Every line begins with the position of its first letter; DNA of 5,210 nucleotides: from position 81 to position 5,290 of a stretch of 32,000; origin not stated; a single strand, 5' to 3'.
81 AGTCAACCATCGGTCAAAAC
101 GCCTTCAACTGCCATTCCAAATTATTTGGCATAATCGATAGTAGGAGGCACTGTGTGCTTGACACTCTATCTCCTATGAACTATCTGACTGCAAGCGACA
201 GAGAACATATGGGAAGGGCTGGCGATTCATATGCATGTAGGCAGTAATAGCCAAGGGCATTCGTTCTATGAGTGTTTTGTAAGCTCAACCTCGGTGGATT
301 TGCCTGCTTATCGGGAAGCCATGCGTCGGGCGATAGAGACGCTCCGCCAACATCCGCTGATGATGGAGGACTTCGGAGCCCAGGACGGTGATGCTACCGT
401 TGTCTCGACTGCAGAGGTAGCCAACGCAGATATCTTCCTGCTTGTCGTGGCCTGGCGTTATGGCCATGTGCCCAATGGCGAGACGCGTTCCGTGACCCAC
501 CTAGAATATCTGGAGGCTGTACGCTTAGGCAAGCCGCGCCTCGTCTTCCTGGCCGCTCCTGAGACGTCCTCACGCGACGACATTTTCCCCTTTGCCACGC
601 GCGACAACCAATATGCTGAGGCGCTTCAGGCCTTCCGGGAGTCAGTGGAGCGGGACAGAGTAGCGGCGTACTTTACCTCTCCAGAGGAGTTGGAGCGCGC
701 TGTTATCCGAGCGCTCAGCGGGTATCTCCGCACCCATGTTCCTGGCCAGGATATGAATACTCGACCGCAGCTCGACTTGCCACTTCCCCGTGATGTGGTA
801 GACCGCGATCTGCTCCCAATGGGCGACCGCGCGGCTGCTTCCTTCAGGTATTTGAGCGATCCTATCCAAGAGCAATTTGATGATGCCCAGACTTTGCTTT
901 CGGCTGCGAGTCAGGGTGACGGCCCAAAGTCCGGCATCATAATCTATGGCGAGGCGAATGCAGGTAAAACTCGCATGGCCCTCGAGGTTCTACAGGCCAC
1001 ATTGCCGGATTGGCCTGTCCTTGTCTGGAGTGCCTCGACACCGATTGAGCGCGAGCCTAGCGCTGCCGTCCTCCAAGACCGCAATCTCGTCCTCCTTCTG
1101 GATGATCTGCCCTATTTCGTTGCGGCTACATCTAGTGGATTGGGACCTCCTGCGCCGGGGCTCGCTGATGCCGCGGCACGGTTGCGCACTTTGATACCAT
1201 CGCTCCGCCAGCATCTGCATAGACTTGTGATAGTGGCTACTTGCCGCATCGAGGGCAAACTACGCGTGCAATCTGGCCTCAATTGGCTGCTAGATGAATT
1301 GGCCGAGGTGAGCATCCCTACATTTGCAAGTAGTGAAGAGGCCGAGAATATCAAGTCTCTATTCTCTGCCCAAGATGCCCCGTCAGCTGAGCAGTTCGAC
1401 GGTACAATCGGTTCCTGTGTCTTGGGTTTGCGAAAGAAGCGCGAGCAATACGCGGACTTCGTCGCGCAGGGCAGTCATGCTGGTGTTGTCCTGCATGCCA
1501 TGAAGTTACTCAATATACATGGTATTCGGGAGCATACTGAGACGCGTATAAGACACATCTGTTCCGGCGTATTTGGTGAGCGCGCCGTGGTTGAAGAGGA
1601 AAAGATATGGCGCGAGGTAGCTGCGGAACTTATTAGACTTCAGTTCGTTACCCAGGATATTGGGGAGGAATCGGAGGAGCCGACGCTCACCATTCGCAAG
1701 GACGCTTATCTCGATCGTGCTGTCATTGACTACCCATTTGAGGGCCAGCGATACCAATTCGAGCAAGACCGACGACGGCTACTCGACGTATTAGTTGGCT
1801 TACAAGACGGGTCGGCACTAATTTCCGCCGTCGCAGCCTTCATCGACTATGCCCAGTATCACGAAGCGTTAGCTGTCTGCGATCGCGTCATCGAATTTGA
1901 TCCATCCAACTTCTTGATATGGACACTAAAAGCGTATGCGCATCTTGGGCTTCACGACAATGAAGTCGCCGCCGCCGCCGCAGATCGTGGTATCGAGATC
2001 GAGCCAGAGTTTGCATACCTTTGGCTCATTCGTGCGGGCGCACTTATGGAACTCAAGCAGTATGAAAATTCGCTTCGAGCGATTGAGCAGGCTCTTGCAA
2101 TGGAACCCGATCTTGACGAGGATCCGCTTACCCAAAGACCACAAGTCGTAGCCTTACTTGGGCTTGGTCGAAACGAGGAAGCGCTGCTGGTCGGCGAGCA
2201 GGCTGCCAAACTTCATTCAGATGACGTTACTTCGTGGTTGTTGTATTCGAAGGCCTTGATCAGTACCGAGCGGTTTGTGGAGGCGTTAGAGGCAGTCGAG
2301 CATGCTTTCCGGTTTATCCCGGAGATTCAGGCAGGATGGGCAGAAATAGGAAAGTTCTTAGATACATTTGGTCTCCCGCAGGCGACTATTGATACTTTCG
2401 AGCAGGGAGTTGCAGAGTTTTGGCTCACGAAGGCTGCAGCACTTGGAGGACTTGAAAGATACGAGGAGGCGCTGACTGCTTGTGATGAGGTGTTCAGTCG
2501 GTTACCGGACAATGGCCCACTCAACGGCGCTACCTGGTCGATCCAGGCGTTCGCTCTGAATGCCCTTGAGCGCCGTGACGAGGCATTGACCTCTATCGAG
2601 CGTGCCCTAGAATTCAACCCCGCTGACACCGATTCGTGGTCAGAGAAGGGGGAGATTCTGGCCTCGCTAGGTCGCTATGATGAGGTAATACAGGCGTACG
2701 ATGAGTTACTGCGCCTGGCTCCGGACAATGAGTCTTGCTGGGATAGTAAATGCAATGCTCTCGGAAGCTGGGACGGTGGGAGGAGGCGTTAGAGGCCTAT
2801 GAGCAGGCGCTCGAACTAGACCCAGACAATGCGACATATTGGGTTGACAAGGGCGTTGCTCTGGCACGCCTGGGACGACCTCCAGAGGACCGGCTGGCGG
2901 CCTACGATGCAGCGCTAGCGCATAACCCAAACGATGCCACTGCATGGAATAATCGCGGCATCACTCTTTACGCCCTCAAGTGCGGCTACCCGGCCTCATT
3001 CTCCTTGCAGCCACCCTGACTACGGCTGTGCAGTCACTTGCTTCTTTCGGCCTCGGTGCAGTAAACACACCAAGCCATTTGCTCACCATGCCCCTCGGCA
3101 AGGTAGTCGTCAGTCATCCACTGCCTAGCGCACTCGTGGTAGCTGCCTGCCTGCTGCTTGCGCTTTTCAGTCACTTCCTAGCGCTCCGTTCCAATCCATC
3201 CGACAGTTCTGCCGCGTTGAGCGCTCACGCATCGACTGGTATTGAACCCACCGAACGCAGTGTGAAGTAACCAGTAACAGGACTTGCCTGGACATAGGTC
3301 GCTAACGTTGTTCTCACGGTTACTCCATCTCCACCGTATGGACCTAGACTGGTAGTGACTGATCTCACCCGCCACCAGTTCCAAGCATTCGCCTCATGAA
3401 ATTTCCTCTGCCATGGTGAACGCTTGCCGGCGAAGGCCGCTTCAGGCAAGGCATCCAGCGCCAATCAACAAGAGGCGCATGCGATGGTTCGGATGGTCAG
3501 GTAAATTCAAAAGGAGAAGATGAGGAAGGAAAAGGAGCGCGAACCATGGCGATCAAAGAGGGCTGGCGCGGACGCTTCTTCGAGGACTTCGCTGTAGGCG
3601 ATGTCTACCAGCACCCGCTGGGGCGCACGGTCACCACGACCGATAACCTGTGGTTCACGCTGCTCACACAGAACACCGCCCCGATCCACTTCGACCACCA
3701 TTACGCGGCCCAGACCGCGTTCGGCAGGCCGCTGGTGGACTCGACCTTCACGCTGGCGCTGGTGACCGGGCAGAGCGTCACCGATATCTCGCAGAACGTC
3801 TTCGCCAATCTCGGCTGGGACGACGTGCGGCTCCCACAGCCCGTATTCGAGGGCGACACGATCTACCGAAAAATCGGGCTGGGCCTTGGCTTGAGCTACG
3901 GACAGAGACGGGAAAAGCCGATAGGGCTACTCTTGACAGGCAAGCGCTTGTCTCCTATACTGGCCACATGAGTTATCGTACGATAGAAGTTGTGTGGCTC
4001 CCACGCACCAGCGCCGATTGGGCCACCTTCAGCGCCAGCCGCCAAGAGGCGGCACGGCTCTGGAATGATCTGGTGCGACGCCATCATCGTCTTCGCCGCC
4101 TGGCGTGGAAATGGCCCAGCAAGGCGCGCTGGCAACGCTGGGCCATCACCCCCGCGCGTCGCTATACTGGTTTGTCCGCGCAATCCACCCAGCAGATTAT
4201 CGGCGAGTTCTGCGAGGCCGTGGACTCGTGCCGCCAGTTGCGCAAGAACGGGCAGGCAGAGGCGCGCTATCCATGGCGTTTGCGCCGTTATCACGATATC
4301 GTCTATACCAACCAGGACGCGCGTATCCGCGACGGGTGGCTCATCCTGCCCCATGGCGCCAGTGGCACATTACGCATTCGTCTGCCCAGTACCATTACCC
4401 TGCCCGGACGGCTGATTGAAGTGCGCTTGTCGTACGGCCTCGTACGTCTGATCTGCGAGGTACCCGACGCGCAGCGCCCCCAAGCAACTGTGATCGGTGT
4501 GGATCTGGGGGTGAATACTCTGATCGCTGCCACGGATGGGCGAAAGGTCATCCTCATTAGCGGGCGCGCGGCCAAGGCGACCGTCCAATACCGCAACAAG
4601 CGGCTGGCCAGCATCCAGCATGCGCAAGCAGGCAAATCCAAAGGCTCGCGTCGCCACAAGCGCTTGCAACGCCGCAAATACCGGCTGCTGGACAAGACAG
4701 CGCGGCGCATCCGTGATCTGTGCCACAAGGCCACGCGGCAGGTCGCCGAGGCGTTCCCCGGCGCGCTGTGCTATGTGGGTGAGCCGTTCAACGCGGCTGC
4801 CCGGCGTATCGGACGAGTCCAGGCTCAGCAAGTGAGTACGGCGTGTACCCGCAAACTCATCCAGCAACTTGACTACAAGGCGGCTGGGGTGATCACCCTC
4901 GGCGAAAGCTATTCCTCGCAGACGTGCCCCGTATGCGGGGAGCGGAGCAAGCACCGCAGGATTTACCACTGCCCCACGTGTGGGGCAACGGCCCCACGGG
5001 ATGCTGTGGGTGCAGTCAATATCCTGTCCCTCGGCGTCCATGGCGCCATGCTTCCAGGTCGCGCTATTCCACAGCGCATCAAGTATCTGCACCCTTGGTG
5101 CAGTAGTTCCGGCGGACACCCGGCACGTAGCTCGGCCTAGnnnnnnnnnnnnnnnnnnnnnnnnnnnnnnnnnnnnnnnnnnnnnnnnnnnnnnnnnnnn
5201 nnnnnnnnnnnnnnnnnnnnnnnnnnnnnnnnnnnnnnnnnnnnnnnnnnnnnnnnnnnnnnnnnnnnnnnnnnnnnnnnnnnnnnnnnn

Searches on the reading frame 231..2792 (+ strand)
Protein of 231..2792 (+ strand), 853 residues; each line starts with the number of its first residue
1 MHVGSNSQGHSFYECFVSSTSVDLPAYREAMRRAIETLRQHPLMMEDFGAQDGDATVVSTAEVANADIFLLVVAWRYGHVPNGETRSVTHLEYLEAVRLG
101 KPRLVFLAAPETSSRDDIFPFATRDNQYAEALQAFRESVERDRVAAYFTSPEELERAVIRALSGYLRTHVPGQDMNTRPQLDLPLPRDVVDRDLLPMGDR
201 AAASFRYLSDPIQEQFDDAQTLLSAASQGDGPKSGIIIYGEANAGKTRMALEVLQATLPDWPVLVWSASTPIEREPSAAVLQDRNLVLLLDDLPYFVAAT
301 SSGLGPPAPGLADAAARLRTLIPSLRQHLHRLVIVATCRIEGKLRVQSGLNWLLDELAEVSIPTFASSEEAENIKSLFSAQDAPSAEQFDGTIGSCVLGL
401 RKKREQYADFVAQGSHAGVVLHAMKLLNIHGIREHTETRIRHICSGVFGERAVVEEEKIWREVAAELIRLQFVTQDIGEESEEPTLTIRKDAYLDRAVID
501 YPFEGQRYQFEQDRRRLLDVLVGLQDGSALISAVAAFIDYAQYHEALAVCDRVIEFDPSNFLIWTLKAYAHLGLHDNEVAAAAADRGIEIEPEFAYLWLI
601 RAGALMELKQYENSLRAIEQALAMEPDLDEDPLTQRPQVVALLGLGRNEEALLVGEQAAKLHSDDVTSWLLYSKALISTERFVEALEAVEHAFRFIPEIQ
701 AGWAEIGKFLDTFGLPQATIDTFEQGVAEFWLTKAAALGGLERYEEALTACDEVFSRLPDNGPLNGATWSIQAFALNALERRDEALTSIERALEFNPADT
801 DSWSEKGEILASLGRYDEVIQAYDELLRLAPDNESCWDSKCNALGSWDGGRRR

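Call 51: search_protein_families(library=pfam, proteins=[window:231-2792:+], max_evalue=0.0001)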
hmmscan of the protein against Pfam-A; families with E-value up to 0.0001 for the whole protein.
window:231-2792:+ (853 aa): 13 families
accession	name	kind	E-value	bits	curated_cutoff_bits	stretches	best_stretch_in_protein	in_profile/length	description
PF07719.23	TPR_2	-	3.3e-24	83.4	27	1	802-833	3-34/34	Tetratricopeptide repeat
PF00515.34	TPR_1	-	1.7e-21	75.5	27.8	1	801-833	2-34/34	Tetratricopeptide repeat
PF13428.12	TPR_14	-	4.3e-18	64.4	23.5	0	803-837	4-38/44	Tetratricopeptide repeat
PF13181.12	TPR_8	-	4.8e-18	64.1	25.7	0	801-833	2-34/34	Tetratricopeptide repeat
PF13271.11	DUF4062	-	7.9e-18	64.9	24.7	1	16-96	3-82/82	Domain of unknown function (DUF4062)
PF13432.12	TPR_16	-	9.8e-15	55.1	32.7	1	778-833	9-64/65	Tetratricopeptide repeat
PF14559.12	TPR_19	-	1.3e-14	54.6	25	0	780-835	5-60/68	Tetratricopeptide repeat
PF13431.12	TPR_17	-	4.6e-12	45.6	24.4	0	790-821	3-34/34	Tetratricopeptide repeat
PF13371.12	TPR_9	-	9.9e-11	41.9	35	0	570-627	4-61/73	Tetratricopeptide repeat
PF23914.1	TPR_CcmH_CycH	-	3.6e-10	40.3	42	0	662-698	46-82/158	Cytochrome c-type biogenesis protein H TPR domain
PF01239.28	PPTA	-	6.3e-10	38.6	29.5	0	543-565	1-23/32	Protein prenyltransferase alpha subunit repeat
PF13414.12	TPR_11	-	3.2e-09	36.8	26.8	0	807-834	1-28/42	TPR repeat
PF12895.13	ANAPC3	-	3.7e-07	30.8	27.2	0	540-620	2-81/82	Anaphase-promoting complex, cyclosome, subunit 3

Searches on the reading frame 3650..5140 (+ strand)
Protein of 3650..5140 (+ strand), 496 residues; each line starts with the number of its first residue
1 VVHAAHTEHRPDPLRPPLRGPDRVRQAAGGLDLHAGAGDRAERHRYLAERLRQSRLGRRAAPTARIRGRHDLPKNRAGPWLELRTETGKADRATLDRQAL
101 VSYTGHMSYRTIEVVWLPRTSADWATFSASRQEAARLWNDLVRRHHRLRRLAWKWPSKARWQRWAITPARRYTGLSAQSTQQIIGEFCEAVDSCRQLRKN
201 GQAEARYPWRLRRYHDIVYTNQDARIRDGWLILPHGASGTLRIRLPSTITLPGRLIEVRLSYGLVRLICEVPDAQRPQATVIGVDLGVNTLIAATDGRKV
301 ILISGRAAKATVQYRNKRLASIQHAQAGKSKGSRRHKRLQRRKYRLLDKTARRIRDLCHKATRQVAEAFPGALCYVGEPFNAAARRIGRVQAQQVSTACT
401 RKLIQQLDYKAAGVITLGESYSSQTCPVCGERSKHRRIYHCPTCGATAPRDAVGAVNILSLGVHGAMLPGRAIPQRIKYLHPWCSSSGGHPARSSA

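Call 51: search_protein_families(library=pfam, proteins=[window:3650-5140:+], max_evalue=0.0001)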
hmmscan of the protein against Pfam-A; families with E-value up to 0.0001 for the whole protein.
window:3650-5140:+ (496 aa): 2 families
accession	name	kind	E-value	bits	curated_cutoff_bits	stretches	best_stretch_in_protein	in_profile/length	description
PF07282.18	Cas12f1-like_TNB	-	2e-15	57.1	26.3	1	401-458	2-60/60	Cas12f1-like, TNB domain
PF01385.25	OrfB_IS605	-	4.2e-13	50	30.5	1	270-367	7-101/120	Probable transposase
